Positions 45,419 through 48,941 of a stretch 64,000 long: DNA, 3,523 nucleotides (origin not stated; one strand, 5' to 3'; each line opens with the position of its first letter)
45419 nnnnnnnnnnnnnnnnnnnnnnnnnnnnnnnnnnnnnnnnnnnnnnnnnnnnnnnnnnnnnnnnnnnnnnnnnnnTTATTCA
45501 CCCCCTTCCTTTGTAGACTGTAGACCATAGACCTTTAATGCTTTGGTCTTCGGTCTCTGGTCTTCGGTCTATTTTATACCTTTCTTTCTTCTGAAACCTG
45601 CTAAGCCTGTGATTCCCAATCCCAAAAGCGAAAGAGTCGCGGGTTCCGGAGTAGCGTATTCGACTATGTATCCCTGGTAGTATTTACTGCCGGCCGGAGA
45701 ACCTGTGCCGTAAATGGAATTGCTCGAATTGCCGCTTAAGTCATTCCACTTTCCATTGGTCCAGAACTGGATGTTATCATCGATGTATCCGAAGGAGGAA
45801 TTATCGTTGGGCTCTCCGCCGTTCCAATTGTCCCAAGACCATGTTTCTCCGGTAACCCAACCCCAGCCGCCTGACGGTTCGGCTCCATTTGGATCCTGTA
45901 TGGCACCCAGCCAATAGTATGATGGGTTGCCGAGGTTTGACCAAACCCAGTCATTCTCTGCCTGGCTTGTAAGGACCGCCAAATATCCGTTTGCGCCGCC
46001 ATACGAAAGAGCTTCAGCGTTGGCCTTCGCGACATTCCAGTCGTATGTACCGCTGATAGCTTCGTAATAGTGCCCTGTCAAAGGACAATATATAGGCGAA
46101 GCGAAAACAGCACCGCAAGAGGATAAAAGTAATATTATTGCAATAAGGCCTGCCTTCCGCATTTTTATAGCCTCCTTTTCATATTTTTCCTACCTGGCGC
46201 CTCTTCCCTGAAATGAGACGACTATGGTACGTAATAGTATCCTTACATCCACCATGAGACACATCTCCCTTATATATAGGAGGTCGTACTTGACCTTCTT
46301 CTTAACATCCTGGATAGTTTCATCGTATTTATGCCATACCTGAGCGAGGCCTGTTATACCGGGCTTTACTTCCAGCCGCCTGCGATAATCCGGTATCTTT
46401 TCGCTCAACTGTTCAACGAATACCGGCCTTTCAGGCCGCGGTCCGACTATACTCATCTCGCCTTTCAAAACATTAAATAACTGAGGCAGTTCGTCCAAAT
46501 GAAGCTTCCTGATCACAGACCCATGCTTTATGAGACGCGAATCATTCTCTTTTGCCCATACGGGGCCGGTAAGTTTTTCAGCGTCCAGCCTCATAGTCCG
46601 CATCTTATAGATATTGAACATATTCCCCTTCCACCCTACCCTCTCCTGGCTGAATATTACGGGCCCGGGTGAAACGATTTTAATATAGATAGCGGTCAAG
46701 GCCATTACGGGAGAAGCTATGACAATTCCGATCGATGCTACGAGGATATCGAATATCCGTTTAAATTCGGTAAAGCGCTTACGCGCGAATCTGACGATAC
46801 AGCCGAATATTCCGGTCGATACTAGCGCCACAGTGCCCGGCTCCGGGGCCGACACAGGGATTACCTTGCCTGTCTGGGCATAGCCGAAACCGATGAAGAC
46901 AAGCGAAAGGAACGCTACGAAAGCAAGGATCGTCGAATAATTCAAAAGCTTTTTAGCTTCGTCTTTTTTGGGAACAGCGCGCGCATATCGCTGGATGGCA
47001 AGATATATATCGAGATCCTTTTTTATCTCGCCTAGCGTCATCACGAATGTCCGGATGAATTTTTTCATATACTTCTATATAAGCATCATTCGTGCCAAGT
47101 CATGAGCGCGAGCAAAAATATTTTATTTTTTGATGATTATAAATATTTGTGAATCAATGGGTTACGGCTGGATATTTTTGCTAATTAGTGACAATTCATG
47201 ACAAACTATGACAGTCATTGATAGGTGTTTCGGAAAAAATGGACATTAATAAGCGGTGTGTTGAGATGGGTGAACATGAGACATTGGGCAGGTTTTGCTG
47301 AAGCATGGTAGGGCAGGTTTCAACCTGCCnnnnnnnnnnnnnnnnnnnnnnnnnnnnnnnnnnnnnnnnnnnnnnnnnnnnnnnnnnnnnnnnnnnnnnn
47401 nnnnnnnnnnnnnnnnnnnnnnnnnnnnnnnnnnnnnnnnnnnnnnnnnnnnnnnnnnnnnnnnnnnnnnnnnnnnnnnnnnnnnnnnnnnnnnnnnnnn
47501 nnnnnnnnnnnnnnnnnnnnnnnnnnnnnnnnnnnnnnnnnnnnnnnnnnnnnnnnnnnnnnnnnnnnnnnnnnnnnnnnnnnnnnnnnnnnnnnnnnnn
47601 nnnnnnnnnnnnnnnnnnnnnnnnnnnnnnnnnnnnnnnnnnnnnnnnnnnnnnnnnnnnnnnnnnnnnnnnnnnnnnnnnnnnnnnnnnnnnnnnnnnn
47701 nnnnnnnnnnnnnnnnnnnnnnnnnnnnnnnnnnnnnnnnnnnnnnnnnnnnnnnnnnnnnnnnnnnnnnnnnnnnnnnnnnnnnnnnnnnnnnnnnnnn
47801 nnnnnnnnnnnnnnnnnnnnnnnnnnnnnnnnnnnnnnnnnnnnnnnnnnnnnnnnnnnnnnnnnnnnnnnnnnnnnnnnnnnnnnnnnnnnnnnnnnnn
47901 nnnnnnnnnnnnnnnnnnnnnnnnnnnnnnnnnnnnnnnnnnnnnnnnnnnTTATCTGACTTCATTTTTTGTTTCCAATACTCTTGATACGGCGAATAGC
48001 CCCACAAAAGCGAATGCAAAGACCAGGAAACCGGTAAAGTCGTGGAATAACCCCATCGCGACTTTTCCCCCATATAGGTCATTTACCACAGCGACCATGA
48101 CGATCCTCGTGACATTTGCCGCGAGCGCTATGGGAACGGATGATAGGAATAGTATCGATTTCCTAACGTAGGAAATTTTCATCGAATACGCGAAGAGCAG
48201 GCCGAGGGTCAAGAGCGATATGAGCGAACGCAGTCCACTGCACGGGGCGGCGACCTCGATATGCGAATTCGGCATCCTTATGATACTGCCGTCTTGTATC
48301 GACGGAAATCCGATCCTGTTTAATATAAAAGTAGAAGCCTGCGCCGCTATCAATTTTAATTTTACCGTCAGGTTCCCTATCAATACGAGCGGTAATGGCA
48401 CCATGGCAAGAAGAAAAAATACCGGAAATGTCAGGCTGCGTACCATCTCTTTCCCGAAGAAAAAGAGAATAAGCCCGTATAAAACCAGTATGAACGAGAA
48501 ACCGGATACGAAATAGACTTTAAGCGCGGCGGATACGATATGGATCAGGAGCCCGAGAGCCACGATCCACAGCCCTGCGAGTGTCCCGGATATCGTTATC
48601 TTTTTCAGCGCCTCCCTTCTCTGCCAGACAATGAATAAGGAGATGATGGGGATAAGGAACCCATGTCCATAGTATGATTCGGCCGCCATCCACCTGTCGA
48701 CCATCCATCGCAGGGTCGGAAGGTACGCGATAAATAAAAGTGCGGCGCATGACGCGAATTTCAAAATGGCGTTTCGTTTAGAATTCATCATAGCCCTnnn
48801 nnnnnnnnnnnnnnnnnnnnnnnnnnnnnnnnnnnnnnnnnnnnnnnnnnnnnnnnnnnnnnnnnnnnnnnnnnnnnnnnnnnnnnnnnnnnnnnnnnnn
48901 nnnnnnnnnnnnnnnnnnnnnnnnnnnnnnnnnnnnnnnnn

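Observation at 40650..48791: Exosortase/PEP-CTERM system with a non-canonical regulatory module (GAF sensor plus receiverless sigma54 EBP plus TPR protein in place of PrsK/PrsR/PrsT)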

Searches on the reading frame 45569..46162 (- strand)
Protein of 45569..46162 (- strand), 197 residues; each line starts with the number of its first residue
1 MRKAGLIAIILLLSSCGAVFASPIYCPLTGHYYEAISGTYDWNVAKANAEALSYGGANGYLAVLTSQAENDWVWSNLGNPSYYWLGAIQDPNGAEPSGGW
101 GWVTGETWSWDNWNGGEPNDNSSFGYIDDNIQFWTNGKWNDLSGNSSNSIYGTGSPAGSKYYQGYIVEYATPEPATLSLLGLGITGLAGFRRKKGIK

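Call 4: search_protein_families(library=pfam, proteins=[window:45569-46162:-], max_evalue=0.01)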
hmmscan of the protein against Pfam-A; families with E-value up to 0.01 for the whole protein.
window:45569-46162:- (197 aa): 3 families
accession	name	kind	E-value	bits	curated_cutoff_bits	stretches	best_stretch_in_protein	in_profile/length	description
PF00059.27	Lectin_C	-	1.1e-06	29.7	22.6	1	57-148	15-101/107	Lectin C-type domain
PF07589.16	PEP-CTERM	-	2.9e-06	27.6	20.7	1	170-193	1-24/24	PEP-CTERM motif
PF18205.6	VPDSG-CTERM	-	0.00014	22.1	25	1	175-194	7-26/26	VPDSG-CTERM motif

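Call 5: search_protein_families(library=ncbifam, proteins=[window:45569-46162:-], max_evalue=0.01)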
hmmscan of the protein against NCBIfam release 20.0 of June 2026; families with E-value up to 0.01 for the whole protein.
window:45569-46162:- (197 aa): 7 families
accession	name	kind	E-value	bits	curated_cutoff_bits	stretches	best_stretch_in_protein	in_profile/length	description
NF033554.9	floc_PepA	equivalog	8.4e-07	29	80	1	122-194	190-260/261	flocculation-associated PEP-CTERM protein PepA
TIGR02595.1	PEP_CTERM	domain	1.4e-05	25.6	16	1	171-194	1-23/24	PEP-CTERM sorting domain-containing protein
NF038125.1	PEP_CTERM_THxN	subfamily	3.2e-05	23.6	85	1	171-194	223-246/246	THxN family PEP-CTERM protein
NF041538.1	PEP_EDSA_1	subfamily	8.1e-05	22.4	100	1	172-194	285-307/307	EDSAP-1 family PEP-CTERM protein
TIGR03778.1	VPDSG_CTERM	subfamily_domain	0.00014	21.9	22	1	175-193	6-24/24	VPDSG-CTERM sorting domain-containing protein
NF038126.1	PEP_CTERM_FxDxF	subfamily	0.0026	18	50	0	142-192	113-163/165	FxDxF family PEP-CTERM protein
NF041927.1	Xrt_dep_XDP1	equivalog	0.0098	15.9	125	1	171-194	219-242/242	exosortase-dependent surface protein XDP1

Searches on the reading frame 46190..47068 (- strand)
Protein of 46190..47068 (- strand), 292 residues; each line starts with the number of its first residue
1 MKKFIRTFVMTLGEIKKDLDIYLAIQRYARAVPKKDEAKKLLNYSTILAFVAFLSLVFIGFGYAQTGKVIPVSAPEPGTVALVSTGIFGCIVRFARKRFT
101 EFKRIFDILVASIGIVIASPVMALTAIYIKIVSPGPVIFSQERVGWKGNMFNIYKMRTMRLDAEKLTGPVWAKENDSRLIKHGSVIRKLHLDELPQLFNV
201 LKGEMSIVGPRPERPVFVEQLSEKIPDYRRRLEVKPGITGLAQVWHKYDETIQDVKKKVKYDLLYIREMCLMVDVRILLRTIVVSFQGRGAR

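Call 4: search_protein_families(library=pfam, proteins=[window:46190-47068:-], max_evalue=0.01)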
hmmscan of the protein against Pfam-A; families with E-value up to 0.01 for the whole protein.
window:46190-47068:- (292 aa): 2 families
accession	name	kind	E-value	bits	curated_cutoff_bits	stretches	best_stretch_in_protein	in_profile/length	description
PF02397.22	Bac_transf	-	4.7e-65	218.9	27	1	103-286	1-178/179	Bacterial sugar transferase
PF07589.16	PEP-CTERM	-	0.0085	16.6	20.7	1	74-97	2-24/24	PEP-CTERM motif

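Call 5: search_protein_families(library=ncbifam, proteins=[window:46190-47068:-], max_evalue=0.01)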
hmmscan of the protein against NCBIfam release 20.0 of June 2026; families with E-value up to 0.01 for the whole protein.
window:46190-47068:- (292 aa): 10 families
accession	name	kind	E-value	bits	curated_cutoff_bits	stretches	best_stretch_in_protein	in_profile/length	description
TIGR03025.1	EPS_sugtrans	subfamily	8.3e-87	292.2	295.55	1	102-292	257-445/445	exopolysaccharide biosynthesis polyprenyl glycosylphosphotransferase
TIGR03013.1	EpsB_2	subfamily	1.4e-77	261.7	393.35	1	101-292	253-443/443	TIGR03013 family XrtA/PEP-CTERM system glycosyltransferase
TIGR03023.1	WcaJ_sugtrans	equivalog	4.4e-75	253.7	410.75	1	102-291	262-452/453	undecaprenyl-phosphate glucose phosphotransferase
NF007518.0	PRK10124.1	equivalog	7e-49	166.8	684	1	102-290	273-462/464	undecaprenyl-phosphate glucose phosphotransferase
TIGR03022.1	WbaP_sugtrans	subfamily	2.2e-48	165.6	403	1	99-292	255-456/456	undecaprenyl-phosphate galactose phosphotransferase WbaP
NF041877.1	EPS_EpsZ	equivalog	2e-45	155.3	800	1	76-291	239-458/459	exopolysaccharide biosynthesis polyisoprenyl-phosphate hexose-1-phosphate transferase EpsZ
NF050817.1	PolSacchBiosHfsE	equivalog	1.1e-42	146.3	750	1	97-283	266-457/467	polysaccharide biosynthesis protein HfsE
NF052601.1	undeca_RfbP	equivalog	4.1e-39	134.3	330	1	99-284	41-234/244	undecaprenyl-phosphate galactose phosphotransferase family protein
NF011751.0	PRK15204.1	equivalog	4.1e-33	114.7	907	1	97-291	274-475/476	undecaprenyl-phosphate galactose phosphotransferase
NF045514.1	glycotran_HepC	equivalog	3.9e-25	88.4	140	1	97-212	111-211/220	heterocyst development glycosyltransferase HepC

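Call 50: search_protein_representatives(protein=window:46190-47068:-)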
Query: 292 residues. Proteins with E-value up to 0.001 (for the whole library): 65479; up to 1e-10: 45865; up to 1e-30: 11672. The best 150 are listed.
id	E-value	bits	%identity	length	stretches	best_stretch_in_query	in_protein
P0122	1.2e-100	353.1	66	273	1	48-284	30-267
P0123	7.8e-86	304.5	63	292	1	72-292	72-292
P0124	3.4e-85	302.4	60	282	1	72-292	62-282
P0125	6.1e-79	281.9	47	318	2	102-288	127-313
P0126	1.3e-78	280.8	59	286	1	73-292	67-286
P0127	1.5e-73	264.2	63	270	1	102-292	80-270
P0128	2.9e-72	260.0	53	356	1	75-286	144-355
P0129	3.3e-70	253.2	52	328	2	142-289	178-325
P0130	8.5e-70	251.9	54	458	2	142-291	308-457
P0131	4.8e-69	249.4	49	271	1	50-292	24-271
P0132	1.7e-68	247.7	51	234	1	75-282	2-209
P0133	3.2e-68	246.7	50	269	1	42-289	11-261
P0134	4.8e-68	246.1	57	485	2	146-292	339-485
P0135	5.4e-66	239.4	52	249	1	80-288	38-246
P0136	1.0e-65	238.5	55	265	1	100-291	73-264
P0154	7.1e-62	225.9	51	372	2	147-292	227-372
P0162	2.6e-60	220.8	51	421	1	63-292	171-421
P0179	5.8e-59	216.4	50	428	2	148-292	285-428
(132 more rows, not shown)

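Call 70: list_cluster_members(proteins=[window:46190-47068:-, window:40650-41657:-, window:42863-43732:-, P0130, P0134, P0162, P0179, P0123, P0124, P0154])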
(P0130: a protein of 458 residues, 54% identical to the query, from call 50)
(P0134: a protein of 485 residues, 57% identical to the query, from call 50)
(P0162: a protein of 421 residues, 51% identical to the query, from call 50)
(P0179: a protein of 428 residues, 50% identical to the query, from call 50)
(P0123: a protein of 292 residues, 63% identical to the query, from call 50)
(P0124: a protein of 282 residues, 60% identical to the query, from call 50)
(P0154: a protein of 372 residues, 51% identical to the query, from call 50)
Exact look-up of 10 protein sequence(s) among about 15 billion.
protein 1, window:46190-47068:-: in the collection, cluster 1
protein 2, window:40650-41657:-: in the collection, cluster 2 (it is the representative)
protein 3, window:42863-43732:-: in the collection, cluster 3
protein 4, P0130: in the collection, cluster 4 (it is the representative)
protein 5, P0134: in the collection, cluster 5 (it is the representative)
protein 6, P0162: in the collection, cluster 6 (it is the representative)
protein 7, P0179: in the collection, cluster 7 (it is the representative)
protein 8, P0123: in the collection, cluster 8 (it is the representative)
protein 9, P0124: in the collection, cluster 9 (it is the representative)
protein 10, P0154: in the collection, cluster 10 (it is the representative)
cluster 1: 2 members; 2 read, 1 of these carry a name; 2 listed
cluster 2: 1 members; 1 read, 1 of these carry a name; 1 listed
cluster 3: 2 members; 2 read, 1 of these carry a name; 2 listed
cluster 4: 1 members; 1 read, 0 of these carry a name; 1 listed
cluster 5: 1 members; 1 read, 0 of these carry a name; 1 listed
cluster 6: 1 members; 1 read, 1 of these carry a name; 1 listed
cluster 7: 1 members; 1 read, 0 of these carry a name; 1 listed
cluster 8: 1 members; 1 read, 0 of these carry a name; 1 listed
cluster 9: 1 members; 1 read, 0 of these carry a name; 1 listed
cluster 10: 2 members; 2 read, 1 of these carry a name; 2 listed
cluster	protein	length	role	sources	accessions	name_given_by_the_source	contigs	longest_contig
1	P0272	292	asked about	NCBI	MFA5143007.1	MAG: sugar transferase [Candidatus Omnitrophota bacterium]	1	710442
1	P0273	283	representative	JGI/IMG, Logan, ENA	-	-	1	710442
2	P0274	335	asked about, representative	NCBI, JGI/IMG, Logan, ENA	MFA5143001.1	MAG: sigma-54 dependent transcriptional regulator [Candidatus Omnitrophota bacterium]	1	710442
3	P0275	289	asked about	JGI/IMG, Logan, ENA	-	-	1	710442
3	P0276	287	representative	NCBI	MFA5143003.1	MAG: hypothetical protein WC522_02380 [Candidatus Omnitrophota bacterium]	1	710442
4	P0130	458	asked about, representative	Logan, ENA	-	-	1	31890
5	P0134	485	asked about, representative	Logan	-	-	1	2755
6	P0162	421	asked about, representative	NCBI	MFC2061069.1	sugar transferase [Elusimicrobiota bacterium]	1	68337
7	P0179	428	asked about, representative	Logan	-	-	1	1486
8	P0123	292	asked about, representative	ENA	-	-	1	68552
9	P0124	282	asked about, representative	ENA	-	-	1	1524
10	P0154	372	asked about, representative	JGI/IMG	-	lipopolysaccharide/colanic/teichoic acid biosynthesis glycosyltransferase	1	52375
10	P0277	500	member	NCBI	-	-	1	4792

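Call 71: find_encoding_contigs(protein=P0162, flank=10000, max_places=2)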
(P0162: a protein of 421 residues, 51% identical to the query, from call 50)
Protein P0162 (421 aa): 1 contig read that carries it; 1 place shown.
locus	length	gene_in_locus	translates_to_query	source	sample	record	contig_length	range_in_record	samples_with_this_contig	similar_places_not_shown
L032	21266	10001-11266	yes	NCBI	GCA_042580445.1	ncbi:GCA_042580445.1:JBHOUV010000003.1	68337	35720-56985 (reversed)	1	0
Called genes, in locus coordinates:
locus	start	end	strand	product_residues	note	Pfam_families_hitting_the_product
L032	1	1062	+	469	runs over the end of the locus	PF01139:RtcB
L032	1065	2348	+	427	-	PF02403:Seryl_tRNA_N, PF00587:tRNA-synt_2b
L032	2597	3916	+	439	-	-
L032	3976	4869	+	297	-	-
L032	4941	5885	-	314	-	PF03687:UPF0164 (faint)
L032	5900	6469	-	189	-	PF13585:CHU_C (weak)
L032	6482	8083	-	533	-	-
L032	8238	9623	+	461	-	PF00515:TPR_1 (faint), PF07719:TPR_2 (faint), PF13181:TPR_8 (faint), PF13414:TPR_11 (faint)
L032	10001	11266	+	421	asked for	PF02397:Bac_transf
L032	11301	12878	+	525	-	PF07589:PEP_exosort_dom (weak)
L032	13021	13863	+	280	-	-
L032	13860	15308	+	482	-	PF13181:TPR_8 (faint), PF13525:YfiO (faint), PF24575:TPR_Slam (faint), PF13174:TPR_6 (faint), PF13428:TPR_14 (faint), PF13432:TPR_16 (faint), PF14559:TPR_19 (faint), PF25062:ARM_TT21_N (weak), +8 more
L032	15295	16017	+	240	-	PF02563:Poly_export, PF22461:SLBB_2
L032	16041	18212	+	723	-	PF02706:Wzz (weak), PF01656:CbiA (faint), PF13807:GNVR, PF13614:AAA_31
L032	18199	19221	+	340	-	-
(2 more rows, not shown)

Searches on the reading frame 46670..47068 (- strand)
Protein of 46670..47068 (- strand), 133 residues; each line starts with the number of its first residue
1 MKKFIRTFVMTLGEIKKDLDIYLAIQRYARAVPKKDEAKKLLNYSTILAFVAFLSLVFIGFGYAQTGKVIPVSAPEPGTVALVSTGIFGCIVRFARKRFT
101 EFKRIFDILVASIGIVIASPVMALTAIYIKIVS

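Call 44: find_homologous_proteins(query=window:46670-47068:-, max_evalue=0.01)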
Query seq(133 aa) (133 aa): 1 proteins with E <= 0.01 among 34 candidates.
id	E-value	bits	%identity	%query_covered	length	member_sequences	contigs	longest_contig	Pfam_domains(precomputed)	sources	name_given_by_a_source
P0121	1.4e-19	88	51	71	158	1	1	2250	PF02397.23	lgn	-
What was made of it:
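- Tried and rejected: It found a single hit and was wasted (call 44).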

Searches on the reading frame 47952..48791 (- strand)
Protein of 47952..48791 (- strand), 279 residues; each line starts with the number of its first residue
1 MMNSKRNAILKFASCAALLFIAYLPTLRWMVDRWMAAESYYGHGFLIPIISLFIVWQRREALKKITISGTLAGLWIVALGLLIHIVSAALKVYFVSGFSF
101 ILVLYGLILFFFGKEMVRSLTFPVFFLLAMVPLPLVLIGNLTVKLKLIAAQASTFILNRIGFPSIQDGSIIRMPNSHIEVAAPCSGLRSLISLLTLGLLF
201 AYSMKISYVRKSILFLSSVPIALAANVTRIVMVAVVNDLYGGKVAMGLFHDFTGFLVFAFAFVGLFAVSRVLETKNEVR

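Call 4: search_protein_families(library=pfam, proteins=[window:47952-48791:-], max_evalue=0.01)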
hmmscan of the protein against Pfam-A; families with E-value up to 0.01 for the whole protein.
window:47952-48791:- (279 aa): 1 family
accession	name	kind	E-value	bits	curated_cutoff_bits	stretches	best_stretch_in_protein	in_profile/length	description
PF09721.15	Exosortase_EpsH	-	4.4e-66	223.3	25.7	1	17-271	2-253/254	Transmembrane exosortase (Exosortase_EpsH)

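Call 5: search_protein_families(library=ncbifam, proteins=[window:47952-48791:-], max_evalue=0.01)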
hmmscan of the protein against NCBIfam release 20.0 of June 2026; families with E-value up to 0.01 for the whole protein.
window:47952-48791:- (279 aa): 20 families
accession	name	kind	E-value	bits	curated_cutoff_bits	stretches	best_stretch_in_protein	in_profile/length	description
NF038142.1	exosort_XrtW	exception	9.7e-60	202.3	425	1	10-276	3-269/494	exosortase W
TIGR03109.2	exosort_XrtA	exception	1.6e-55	188.4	208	1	13-271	4-258/261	exosortase A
TIGR04152.1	exosort_VPLPA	exception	5.2e-54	184.1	400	1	32-273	3-243/486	VPLPA-CTERM-specific exosortase XrtD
TIGR02602.1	8TM_EpsH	subfamily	6.7e-50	169.8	105.55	1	35-269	4-237/241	exosortase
NF035943.2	exosort_XrtV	exception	5.8e-44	150.4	313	1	17-273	10-267/270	exosortase V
TIGR03113.1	exosort_XrtB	exception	6.3e-38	130.9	275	1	19-273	8-265/268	exosortase B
TIGR04151.1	exosort_VPDSG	exception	1.8e-25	90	300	1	38-272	55-299/306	VPDSG-CTERM-specific exosortase XrtC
NF033464.1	cyanoexo_CrtC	exception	4.7e-20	72.3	225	1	14-259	9-261/278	cyanoexosortase C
TIGR04156.1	cyanoexo_CrtB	exception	1.3e-18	67.5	300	1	14-265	5-260/280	cyanoexosortase B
TIGR04178.1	exo_archaeo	signature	1.9e-18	66.5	23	1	178-272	1-95/97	exosortase/archaeosortase family protein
TIGR03763.1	cyanoexo_CrtA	exception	8.4e-16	58.2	150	1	45-268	36-254/260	cyanoexosortase A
TIGR04489.1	exosort_XrtO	exception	6e-13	48.4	250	1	22-261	4-247/451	exosortase O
NF033770.1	exosort_XrtT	exception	5.1e-12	45.1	250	1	16-270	6-265/472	exosortase T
TIGR04124.1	archaeo_artE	exception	3.9e-11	43.2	95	1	135-260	20-138/153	archaeosortase family protein ArtE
NF012182.0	exosortase_XrtQ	exception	2.1e-10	40.5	270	1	17-261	11-247/256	exosortase Q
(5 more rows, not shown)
